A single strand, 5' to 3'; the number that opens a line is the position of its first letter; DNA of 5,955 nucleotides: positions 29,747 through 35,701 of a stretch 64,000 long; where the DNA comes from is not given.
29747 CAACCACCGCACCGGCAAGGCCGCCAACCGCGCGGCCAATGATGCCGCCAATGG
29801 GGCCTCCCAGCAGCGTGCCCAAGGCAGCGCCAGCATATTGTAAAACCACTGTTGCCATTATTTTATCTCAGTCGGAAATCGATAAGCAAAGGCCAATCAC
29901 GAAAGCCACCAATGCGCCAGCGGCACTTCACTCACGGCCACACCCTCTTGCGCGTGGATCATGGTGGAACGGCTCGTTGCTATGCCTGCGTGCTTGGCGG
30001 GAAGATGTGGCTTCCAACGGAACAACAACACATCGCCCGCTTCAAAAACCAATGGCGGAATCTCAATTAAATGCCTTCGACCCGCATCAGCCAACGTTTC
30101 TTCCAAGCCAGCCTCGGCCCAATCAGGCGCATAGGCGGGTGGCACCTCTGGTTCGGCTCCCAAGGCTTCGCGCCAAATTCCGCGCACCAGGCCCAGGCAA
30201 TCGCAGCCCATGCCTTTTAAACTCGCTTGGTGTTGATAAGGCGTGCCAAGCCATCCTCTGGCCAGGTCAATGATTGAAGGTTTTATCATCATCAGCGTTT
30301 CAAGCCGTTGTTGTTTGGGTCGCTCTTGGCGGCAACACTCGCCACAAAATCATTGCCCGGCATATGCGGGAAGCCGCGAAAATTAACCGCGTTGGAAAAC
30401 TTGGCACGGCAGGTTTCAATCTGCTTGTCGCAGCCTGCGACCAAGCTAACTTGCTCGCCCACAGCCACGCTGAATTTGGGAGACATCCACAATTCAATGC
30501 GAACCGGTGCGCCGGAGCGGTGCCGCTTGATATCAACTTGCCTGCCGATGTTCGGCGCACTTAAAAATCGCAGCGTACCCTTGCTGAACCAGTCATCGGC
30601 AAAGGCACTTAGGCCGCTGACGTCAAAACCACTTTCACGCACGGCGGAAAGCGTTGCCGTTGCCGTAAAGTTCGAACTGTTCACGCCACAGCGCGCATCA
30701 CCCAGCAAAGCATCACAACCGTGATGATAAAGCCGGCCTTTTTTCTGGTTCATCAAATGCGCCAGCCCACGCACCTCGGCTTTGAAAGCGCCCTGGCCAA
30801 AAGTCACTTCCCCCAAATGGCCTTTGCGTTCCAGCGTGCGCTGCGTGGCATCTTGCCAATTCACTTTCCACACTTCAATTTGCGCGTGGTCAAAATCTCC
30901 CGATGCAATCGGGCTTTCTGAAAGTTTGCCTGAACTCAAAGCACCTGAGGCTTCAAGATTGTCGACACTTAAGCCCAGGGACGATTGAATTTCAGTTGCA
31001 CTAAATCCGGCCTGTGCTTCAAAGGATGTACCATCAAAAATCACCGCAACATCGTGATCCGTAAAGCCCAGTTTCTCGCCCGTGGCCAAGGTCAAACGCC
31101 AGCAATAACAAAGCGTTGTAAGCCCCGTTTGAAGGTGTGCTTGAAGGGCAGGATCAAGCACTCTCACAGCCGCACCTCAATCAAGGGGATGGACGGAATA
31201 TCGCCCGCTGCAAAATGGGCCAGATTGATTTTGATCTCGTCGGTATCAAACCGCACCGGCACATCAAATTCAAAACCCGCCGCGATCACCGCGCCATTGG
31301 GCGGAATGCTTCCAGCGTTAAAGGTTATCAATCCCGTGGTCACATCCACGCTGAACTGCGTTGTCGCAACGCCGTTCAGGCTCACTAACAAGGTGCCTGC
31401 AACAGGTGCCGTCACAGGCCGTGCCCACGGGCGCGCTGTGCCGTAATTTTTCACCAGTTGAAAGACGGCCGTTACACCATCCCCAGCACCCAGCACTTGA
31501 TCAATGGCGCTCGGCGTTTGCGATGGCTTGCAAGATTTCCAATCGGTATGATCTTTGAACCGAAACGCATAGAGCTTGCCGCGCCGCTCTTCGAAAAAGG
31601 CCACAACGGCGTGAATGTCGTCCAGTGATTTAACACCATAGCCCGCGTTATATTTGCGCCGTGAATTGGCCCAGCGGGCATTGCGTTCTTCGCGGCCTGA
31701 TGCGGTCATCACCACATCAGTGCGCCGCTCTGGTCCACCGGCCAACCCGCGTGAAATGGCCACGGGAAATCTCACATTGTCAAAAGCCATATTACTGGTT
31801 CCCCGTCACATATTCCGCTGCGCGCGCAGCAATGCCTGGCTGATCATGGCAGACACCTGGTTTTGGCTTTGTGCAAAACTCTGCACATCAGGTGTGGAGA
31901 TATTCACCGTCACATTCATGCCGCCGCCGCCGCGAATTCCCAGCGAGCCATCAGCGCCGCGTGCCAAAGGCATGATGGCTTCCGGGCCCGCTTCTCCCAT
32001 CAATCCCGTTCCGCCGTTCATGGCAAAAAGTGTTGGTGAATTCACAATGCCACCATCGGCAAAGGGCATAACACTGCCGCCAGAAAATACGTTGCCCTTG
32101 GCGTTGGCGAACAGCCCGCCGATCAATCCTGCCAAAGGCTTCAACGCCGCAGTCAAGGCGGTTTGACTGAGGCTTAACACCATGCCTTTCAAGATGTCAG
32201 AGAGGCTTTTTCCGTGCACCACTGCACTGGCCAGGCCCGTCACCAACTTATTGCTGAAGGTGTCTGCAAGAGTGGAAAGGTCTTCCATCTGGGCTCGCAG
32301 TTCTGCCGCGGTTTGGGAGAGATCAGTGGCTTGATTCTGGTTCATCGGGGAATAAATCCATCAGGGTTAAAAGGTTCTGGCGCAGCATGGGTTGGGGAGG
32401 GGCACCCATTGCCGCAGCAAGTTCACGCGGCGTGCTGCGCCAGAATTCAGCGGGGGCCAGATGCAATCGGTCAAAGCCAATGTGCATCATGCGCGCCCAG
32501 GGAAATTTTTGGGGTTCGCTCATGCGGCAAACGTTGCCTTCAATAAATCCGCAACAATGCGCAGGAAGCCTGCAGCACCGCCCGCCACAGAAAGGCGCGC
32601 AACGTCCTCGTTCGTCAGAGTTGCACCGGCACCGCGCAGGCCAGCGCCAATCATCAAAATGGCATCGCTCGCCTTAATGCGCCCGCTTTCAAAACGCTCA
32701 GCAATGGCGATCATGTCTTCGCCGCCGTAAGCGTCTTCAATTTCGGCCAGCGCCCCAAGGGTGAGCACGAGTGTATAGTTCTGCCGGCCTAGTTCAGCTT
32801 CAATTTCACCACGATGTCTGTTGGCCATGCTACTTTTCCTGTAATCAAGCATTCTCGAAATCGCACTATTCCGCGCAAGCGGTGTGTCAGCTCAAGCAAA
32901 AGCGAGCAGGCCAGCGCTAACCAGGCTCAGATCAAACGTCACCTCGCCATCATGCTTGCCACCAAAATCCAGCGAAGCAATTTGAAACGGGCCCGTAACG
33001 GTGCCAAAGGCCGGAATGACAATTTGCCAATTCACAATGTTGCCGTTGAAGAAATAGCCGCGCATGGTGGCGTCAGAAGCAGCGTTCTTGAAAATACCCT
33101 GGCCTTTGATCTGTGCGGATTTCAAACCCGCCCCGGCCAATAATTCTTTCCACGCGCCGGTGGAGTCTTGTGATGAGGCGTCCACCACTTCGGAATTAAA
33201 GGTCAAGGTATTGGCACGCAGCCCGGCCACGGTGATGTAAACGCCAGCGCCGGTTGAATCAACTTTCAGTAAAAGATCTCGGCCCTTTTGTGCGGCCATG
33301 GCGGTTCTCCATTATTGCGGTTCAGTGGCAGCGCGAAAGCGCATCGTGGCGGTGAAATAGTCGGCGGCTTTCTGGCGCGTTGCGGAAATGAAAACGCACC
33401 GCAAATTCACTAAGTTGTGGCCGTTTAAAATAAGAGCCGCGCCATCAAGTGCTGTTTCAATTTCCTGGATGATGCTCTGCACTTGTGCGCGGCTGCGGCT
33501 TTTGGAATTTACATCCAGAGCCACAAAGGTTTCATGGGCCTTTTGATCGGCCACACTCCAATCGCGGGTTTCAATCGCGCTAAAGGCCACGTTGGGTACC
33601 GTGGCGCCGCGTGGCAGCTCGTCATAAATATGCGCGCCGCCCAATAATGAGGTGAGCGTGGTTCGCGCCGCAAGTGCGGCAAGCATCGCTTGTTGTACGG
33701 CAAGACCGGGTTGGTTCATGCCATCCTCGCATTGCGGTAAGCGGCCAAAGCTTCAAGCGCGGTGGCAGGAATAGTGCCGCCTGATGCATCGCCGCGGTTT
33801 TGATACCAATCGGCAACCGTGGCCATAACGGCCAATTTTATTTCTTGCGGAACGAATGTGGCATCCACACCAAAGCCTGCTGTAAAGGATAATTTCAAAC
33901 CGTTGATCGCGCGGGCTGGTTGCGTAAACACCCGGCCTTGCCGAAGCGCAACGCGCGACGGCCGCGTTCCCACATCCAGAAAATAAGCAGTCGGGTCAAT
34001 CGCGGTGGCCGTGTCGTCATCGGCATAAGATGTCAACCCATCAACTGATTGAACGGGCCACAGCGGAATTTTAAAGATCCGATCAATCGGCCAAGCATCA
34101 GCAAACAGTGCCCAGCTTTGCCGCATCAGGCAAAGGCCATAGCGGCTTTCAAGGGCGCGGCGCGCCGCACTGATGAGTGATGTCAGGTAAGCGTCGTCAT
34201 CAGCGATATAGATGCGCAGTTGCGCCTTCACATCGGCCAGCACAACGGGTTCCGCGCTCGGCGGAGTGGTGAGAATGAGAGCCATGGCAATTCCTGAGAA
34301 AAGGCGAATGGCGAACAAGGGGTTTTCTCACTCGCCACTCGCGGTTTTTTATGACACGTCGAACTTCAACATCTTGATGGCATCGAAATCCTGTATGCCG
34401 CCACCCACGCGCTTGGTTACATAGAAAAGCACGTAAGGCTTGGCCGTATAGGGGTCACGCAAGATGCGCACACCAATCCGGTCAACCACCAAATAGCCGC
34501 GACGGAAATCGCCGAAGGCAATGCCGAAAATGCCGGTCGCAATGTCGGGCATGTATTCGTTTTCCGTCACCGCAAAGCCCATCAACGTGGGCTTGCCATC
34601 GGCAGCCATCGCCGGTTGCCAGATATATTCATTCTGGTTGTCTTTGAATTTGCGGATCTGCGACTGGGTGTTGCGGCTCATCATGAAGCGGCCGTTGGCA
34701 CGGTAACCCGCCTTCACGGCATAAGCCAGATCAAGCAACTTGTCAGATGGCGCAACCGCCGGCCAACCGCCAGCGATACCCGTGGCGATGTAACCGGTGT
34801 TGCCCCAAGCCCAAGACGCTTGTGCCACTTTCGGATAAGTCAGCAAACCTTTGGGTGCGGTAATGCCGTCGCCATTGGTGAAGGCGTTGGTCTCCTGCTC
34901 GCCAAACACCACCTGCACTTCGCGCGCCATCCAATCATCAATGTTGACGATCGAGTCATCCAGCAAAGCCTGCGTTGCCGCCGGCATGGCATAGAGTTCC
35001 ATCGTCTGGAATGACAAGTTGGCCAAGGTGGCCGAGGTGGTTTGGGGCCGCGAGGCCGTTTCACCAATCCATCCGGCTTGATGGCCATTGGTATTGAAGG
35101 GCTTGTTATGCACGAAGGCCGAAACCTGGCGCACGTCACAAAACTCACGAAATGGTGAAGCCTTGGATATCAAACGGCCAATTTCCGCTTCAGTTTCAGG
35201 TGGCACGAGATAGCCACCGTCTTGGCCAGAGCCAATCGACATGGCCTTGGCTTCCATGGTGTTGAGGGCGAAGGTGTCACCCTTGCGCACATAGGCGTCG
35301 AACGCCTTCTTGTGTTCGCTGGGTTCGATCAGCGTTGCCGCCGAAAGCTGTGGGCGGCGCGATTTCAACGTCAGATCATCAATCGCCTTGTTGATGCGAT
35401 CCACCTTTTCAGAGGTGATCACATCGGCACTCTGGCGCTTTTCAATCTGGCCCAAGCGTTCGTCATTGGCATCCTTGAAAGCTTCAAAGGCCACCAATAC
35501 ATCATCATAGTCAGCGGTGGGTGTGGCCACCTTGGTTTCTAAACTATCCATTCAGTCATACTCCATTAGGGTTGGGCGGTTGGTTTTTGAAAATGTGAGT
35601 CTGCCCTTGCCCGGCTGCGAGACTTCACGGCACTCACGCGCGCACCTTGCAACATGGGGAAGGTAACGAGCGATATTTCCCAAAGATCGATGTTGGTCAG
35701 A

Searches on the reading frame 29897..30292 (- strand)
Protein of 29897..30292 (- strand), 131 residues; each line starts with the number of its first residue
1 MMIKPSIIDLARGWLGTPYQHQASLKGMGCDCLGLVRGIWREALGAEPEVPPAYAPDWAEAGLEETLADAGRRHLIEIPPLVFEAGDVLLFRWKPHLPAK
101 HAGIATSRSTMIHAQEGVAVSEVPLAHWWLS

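Call 8: search_protein_families(library=pfam, proteins=[window:29897-30292:-], max_evalue=0.001)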
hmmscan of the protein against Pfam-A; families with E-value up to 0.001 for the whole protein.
window:29897-30292:- (131 aa): 1 family
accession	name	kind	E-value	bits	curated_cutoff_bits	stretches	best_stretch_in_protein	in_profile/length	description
PF00877.26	NLPC_P60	-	2e-06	28.1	23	1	16-127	1-95/105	NlpC/P60 family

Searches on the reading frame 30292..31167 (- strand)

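Call 8: search_protein_families(library=pfam, proteins=[window:30292-31167:-], max_evalue=0.001)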
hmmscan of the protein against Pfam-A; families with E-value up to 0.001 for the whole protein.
window:30292-31167:- (291 aa): 2 families
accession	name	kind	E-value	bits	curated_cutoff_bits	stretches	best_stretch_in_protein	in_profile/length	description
PF09931.15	Phage_phiJL001_Gp84_N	-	1.7e-57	194.5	26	1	6-163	2-160/160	Baseplate hub protein, N-terminal attachment domain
PF09356.15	Phage_BR0599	-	2.7e-29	101.8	22.9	1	192-273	1-80/80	Phage conserved hypothetical protein BR0599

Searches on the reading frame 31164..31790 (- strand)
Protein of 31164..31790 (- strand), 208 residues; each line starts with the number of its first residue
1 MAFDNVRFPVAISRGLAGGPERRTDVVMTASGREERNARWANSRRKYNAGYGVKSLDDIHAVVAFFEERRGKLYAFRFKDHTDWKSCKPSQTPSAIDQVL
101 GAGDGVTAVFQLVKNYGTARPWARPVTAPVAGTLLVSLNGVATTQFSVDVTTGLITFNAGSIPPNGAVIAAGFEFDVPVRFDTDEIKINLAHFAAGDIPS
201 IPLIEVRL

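Call 8: search_protein_families(library=pfam, proteins=[window:31164-31790:-], max_evalue=0.001)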
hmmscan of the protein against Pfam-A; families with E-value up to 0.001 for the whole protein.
window:31164-31790:- (208 aa): 1 family
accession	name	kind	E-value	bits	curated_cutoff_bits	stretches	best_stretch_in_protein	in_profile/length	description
PF09343.15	DUF2460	-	7e-83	277.5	30.4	1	5-207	2-205/205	Conserved hypothetical protein 2217 (DUF2460)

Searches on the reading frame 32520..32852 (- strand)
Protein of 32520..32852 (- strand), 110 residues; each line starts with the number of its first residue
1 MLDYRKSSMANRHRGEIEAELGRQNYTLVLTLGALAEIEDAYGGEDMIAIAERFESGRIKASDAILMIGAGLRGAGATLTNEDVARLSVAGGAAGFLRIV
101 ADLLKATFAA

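Call 72: search_protein_families(library=pfam, proteins=[window:32520-32852:-], max_evalue=0.001)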
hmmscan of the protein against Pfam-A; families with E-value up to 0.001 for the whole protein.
window:32520-32852:- (110 aa): 1 family
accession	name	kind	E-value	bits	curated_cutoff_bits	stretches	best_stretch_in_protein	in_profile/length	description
PF11836.14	Phage_TAC_11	-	2.1e-26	92.3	27.8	1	14-109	1-95/96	Phage tail tube protein, GTA-gp10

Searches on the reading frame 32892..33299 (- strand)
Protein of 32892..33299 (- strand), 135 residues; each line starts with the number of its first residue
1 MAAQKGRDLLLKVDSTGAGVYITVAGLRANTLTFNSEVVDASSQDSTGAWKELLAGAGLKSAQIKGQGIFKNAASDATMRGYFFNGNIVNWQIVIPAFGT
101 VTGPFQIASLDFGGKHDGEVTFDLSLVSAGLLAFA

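Call 8: search_protein_families(library=pfam, proteins=[window:32892-33299:-], max_evalue=0.001)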
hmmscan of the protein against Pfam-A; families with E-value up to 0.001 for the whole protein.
window:32892-33299:- (135 aa): 1 family
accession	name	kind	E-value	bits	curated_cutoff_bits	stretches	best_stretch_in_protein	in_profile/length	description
PF06199.17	Phage_tail_2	-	2.3e-41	141.4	23.8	1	3-133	1-131/132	Phage tail tube protein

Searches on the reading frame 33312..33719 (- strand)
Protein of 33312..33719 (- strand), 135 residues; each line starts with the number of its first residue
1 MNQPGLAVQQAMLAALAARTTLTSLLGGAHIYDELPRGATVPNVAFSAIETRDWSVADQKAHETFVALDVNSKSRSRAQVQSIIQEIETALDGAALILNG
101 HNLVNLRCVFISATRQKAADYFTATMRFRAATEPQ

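Call 8: search_protein_families(library=pfam, proteins=[window:33312-33719:-], max_evalue=0.001)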
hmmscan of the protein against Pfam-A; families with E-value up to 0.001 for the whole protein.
window:33312-33719:- (135 aa): 1 family
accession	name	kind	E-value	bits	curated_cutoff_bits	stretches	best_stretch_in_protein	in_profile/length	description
PF11367.14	Tail_completion_gp17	-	7e-26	91.2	24.5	1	10-133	1-124/124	Tail completion protein gp17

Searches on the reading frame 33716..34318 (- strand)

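Call 8: search_protein_families(library=pfam, proteins=[window:33716-34318:-], max_evalue=0.001)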
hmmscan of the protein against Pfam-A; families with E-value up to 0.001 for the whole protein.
window:33716-34318:- (200 aa): 1 family
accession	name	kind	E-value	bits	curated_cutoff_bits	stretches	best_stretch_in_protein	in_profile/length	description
PF05135.19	Phage_connect_1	-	8.4e-09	36.2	21.2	1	26-64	3-41/101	Phage gp6-like head-tail connector protein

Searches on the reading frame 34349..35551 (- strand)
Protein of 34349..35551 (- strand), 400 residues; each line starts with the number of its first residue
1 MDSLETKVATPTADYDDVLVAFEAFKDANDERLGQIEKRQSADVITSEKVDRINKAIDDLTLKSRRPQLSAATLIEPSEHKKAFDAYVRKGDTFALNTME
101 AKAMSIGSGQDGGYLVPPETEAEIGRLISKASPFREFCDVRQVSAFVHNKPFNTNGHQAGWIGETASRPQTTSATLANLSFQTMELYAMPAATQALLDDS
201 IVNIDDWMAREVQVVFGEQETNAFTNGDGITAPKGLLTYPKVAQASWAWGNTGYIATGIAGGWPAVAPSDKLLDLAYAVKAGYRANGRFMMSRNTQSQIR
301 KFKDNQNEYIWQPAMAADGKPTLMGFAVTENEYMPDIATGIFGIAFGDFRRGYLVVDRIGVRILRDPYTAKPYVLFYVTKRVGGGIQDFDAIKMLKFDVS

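Call 8: search_protein_families(library=pfam, proteins=[window:34349-35551:-], max_evalue=0.001)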
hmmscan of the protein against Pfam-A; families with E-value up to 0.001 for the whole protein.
window:34349-35551:- (400 aa): 1 family
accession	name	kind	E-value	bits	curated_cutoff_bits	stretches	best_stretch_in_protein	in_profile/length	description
PF05065.19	Phage_capsid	-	4.2e-82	276.1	24.2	1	112-397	1-280/280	Phage capsid family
